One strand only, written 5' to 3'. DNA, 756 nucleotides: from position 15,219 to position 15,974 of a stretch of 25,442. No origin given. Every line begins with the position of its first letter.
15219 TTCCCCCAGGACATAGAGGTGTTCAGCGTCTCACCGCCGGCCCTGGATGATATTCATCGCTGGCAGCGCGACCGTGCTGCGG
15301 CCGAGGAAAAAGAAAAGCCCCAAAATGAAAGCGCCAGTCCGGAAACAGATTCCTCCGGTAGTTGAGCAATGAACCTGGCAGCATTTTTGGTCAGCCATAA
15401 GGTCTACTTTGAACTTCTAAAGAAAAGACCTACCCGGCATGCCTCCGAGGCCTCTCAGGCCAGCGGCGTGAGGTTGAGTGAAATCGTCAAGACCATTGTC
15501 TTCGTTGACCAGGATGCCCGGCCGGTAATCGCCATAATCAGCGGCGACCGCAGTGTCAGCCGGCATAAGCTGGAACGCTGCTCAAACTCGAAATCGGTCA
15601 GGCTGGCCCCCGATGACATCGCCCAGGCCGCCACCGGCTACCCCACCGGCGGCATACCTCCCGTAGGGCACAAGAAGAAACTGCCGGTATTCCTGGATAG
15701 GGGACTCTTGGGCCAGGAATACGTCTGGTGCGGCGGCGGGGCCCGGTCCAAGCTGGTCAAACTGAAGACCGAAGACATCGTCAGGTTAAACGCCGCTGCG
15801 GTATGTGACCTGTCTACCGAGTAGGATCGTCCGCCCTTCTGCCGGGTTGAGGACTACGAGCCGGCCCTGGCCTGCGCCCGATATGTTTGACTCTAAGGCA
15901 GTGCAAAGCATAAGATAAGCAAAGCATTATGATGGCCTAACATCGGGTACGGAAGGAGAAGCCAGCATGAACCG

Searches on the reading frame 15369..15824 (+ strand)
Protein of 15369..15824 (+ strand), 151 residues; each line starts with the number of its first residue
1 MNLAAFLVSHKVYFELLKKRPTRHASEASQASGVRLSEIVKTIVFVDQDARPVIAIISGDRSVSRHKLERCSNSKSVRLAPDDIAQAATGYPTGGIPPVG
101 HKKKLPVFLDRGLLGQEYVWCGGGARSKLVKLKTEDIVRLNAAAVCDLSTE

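Call 4: search_protein_families(library=pfam, proteins=[window:15369-15824:+])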
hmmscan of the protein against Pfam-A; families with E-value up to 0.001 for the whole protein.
window:15369-15824:+ (151 aa): 1 family
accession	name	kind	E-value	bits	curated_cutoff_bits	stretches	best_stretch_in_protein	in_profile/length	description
PF04073.20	tRNA_edit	-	1.1e-27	97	25.5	1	21-140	3-123/123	Aminoacyl-tRNA editing domain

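Call 5: search_protein_families(library=ncbifam, proteins=[window:15369-15824:+])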
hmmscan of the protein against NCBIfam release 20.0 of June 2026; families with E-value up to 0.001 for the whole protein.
window:15369-15824:+ (151 aa): 3 families
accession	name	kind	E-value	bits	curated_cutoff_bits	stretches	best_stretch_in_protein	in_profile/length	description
TIGR00011.1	YbaK_EbsC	equivalog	2.3e-27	95.6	153.25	1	8-148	8-151/152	Cys-tRNA(Pro) deacylase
NF007951.0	PRK10670.1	equivalog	1.2e-13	51.3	243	1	22-149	27-156/159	Cys-tRNA(Pro)/Cys-tRNA(Cys) deacylase YbaK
NF006625.0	PRK09194.1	equivalog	1.9e-09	37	558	1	22-128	257-362/559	proline--tRNA ligase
